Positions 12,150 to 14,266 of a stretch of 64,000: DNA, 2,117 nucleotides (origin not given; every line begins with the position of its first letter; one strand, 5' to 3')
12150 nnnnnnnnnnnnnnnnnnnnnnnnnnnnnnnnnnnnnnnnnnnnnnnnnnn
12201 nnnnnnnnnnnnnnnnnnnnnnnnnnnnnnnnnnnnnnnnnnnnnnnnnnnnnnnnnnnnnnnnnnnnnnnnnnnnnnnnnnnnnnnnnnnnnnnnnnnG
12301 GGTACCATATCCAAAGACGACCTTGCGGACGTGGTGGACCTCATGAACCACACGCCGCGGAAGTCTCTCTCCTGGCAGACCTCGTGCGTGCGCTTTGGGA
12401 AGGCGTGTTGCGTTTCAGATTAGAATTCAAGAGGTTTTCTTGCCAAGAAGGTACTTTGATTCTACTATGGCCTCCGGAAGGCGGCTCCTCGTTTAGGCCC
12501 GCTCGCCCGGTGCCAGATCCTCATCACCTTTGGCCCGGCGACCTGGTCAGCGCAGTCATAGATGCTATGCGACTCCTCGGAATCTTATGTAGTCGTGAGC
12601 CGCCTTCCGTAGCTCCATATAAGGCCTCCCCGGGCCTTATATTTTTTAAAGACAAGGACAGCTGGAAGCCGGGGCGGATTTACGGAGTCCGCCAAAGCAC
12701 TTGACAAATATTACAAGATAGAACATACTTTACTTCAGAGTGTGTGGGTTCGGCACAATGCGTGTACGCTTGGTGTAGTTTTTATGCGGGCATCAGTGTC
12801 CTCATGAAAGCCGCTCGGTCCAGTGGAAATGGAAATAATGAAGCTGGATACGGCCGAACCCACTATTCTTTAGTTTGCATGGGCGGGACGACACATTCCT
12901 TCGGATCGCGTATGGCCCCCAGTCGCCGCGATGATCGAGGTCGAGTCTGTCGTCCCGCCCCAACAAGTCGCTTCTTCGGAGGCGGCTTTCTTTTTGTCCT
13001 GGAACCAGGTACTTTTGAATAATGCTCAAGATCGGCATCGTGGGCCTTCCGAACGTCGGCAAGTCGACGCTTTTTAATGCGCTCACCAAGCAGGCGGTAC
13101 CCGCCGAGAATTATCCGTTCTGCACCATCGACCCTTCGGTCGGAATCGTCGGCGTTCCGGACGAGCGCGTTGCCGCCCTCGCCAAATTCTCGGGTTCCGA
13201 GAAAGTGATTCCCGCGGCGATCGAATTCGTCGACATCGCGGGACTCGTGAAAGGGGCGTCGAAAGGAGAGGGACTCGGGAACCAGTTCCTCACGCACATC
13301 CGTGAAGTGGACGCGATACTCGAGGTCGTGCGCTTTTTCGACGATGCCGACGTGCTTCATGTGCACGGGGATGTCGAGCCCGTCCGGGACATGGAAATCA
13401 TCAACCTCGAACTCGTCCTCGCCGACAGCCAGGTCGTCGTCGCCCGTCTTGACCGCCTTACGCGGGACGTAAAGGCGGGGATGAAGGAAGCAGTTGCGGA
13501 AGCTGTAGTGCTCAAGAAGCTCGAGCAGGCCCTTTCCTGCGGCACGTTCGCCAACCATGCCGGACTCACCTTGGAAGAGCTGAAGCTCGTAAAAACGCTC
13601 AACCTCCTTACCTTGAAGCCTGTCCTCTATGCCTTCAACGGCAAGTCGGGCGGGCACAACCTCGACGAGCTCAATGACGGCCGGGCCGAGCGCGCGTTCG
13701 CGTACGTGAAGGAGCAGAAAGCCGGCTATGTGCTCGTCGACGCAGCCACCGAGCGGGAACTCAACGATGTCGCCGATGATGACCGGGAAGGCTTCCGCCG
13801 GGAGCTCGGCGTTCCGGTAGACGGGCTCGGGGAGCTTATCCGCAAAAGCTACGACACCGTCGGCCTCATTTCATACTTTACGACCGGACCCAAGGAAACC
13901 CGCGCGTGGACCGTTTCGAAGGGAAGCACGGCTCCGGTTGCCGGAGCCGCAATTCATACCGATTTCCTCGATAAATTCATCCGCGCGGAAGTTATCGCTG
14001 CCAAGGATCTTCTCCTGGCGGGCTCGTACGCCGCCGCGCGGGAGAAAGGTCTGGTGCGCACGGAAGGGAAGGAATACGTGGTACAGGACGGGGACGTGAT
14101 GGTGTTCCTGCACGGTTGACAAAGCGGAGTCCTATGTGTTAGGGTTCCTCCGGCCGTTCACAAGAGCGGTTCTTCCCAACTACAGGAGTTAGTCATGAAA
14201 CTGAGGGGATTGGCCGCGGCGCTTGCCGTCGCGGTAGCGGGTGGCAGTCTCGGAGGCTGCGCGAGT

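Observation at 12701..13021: Promoter-to-terminator element (about 260 nt) immediately upstream of ychF: unidentified ncRNA or riboregulatory leader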

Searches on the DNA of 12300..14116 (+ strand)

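Call 3: search_rna_families(source=window, start=12300, end=13200, threshold=evalue, max_evalue=10, show_alignments=5)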
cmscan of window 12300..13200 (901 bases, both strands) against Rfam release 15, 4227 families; matches with E-value up to 10: 3.
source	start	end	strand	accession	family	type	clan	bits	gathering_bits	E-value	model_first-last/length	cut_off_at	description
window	12938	13002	+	RF00519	suhB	Gene; sRNA;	CL00108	17.3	41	0.83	1-77/77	no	Makes More Granules Regulator RNA (mmgR)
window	12873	12939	-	RF02219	ZNRD1-AS1_2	Gene; lncRNA;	-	16.6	60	0.22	1-76/76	no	ZNRD1 antisense RNA 1 conserved region 2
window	13134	13179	+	RF01763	Guanidine-III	Cis-reg; riboswitch;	-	13.8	36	3.8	1-67/67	no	Guanidine-III riboswitch aptamer (yKKC-III)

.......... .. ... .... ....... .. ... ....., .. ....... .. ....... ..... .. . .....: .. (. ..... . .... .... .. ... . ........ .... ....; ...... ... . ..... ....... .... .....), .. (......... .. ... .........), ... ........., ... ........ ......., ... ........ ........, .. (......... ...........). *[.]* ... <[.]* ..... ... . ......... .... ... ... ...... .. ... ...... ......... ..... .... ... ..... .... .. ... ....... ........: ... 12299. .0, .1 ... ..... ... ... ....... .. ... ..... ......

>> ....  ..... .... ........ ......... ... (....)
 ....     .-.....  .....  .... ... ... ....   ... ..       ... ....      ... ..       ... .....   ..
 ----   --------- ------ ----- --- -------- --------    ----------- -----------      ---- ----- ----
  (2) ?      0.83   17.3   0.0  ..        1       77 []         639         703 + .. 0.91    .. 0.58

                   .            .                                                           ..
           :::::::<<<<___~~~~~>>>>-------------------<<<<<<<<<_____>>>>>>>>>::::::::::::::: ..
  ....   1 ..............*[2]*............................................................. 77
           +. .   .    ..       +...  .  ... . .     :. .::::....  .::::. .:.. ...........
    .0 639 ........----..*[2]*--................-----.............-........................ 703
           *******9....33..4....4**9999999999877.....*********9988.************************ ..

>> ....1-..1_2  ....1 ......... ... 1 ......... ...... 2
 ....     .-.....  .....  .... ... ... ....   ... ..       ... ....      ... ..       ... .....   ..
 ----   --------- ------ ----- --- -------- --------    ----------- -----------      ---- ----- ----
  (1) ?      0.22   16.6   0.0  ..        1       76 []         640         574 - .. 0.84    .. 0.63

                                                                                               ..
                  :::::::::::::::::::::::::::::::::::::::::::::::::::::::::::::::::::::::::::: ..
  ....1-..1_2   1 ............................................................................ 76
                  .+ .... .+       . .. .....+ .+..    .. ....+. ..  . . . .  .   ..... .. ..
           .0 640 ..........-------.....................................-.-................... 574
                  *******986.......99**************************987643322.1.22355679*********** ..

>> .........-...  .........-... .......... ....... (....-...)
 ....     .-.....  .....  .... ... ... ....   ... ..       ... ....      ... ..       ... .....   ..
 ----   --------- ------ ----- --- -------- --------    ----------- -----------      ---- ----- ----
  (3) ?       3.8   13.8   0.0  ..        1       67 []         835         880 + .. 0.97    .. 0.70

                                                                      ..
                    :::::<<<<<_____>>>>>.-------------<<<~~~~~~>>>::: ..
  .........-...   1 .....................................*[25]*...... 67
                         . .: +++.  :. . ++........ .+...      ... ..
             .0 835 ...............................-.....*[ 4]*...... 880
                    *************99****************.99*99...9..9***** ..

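Call 40: search_dna_similar(query=window:12431-13021:+, collection=phages, mode=distant, max_evalue=0.01)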
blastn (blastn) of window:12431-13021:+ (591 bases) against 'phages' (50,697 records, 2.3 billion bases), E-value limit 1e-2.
No match.

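Call 41: search_dna_similar(query=window:12431-13021:+, collection=plasmids, mode=distant, max_evalue=0.01)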
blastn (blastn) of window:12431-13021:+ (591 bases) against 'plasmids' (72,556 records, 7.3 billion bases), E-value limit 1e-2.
No match.

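Call 52: build_rna_model(alignment_id=A1)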
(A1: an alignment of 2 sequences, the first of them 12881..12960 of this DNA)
Model R1 built from alignment A1 (2 sequences, 80 columns); structure: RNAalifold consensus.
model positions 80; base pairs 33; branch points 0; effective number of sequences 0.75; information 0.708 bits per position. Calibrated on 0.2 Mb of random sequence (short: E-values are rough).
structure used (alignment columns):
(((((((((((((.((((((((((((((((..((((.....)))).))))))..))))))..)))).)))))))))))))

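Call 53: build_rna_model(alignment_id=A2)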
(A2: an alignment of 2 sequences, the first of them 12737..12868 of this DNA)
Model R2 built from alignment A2 (2 sequences, 132 columns); structure: RNAalifold consensus.
model positions 132; base pairs 49; branch points 2; effective number of sequences 0.51; information 0.59 bits per position. Calibrated on 0.2 Mb of random sequence (short: E-values are rough).
structure used (alignment columns):
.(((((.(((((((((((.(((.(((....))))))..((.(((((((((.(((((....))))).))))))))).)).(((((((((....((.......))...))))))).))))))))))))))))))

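Call 55: search_with_rna_model(model_id=R1, sources=[window, L001, L002, L003, L004, L005, L006, L007, L008, L009, L010, L011, L012, L013, L014, L015, L016, L017, L018, L019, L020, L021, L022, L023, L024, L025, L026, L027, L028, L029, L030, L031, L032, L033, L034, L035, L036, L037, L038, L039, L040, L041, L042, L043, L044, L045, L081, L082, L083, L084, L085, L086, L087, L088, L089, L090, L091, L092, L093, L094, L095, L096, L097, L098, L099, L100, L101, L102, L103, L104, L105, L106, L107, L108, L109, L110, L111, L112, L113, L114, L115, L116, L117, L118, L119, L120, L121, L164, L165, L166, L167, L168, L169, L170, L171], max_evalue=10)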
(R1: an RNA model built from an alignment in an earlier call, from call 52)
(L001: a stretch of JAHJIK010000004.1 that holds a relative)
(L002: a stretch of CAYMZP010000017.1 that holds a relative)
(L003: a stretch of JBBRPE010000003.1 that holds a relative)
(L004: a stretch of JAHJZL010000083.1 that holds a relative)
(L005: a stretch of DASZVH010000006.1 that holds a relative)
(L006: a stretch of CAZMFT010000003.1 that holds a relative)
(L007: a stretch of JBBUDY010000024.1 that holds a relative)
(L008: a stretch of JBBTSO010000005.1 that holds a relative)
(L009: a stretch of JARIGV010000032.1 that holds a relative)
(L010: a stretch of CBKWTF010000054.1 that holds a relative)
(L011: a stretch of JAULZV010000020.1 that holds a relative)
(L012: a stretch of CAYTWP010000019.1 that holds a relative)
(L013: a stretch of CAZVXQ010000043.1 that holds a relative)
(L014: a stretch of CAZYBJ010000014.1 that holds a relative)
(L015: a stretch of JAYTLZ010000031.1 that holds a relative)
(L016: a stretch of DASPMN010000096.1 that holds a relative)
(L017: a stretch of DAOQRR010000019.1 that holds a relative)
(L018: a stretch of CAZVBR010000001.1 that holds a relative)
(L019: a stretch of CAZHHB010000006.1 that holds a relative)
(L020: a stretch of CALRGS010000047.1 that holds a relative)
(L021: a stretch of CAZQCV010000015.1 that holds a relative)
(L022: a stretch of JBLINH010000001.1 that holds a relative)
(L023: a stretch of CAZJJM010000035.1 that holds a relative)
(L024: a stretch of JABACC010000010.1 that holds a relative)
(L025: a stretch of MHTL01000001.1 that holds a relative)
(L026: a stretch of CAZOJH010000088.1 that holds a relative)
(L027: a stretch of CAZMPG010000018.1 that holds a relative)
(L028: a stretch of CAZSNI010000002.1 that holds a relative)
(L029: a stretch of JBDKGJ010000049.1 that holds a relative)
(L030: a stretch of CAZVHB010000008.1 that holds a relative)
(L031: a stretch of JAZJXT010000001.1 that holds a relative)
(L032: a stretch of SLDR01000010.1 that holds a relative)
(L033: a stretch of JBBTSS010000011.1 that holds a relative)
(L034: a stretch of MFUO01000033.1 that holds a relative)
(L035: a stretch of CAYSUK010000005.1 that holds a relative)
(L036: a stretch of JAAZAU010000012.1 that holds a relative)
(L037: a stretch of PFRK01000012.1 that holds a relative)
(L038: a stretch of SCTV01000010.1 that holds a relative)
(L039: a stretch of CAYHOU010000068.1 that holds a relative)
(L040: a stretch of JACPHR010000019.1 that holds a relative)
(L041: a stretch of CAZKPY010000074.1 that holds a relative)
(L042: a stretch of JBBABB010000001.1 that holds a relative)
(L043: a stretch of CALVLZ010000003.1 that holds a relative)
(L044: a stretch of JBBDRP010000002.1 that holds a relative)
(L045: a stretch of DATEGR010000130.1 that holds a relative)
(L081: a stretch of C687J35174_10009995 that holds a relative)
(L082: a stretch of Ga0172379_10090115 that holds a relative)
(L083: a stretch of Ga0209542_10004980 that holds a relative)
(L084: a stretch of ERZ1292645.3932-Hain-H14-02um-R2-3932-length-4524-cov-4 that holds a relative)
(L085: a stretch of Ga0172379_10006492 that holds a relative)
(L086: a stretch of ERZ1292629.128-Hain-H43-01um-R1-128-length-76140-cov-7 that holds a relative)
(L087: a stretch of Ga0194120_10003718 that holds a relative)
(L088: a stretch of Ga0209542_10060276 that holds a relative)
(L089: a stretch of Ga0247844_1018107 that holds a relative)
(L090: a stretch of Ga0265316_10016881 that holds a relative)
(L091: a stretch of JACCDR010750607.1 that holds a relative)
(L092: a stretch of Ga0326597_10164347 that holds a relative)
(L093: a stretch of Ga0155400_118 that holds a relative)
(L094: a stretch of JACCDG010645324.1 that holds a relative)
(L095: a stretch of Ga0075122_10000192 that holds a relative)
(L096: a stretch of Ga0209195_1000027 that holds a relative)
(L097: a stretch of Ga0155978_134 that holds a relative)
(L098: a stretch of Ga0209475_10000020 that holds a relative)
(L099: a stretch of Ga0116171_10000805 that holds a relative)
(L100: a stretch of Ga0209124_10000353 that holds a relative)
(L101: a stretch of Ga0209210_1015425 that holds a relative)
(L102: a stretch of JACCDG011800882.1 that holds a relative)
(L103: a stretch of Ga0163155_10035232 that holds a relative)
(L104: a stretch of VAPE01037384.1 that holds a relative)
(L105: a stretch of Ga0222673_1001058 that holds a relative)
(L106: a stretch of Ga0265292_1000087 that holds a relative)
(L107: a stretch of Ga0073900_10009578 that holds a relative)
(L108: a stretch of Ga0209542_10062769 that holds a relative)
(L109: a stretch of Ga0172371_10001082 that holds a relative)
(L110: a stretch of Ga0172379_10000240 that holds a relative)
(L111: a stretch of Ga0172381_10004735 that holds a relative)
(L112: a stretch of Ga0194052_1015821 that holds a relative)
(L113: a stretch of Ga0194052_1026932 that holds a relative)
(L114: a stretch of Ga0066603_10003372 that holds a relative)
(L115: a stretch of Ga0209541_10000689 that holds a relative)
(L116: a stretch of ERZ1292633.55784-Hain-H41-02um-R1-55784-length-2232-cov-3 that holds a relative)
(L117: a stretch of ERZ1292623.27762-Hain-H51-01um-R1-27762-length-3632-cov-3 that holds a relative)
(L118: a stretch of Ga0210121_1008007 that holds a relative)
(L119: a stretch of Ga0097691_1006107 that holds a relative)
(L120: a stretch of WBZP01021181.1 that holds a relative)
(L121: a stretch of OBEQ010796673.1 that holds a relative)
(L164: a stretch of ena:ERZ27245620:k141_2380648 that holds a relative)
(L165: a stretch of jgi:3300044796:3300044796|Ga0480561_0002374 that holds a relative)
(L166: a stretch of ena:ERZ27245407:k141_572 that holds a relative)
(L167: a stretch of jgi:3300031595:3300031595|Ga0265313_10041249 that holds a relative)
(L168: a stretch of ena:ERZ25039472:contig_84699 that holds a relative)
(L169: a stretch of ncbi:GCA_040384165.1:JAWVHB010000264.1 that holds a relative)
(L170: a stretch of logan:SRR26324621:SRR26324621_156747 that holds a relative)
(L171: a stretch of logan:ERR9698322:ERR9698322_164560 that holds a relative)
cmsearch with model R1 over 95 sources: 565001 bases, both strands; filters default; matches with E-value up to 10: 2.
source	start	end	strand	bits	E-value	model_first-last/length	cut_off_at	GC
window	12881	12960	+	108.6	7.9e-19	1-80/80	no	0.68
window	12881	12960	-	32.2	0.0029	1-80/80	no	0.68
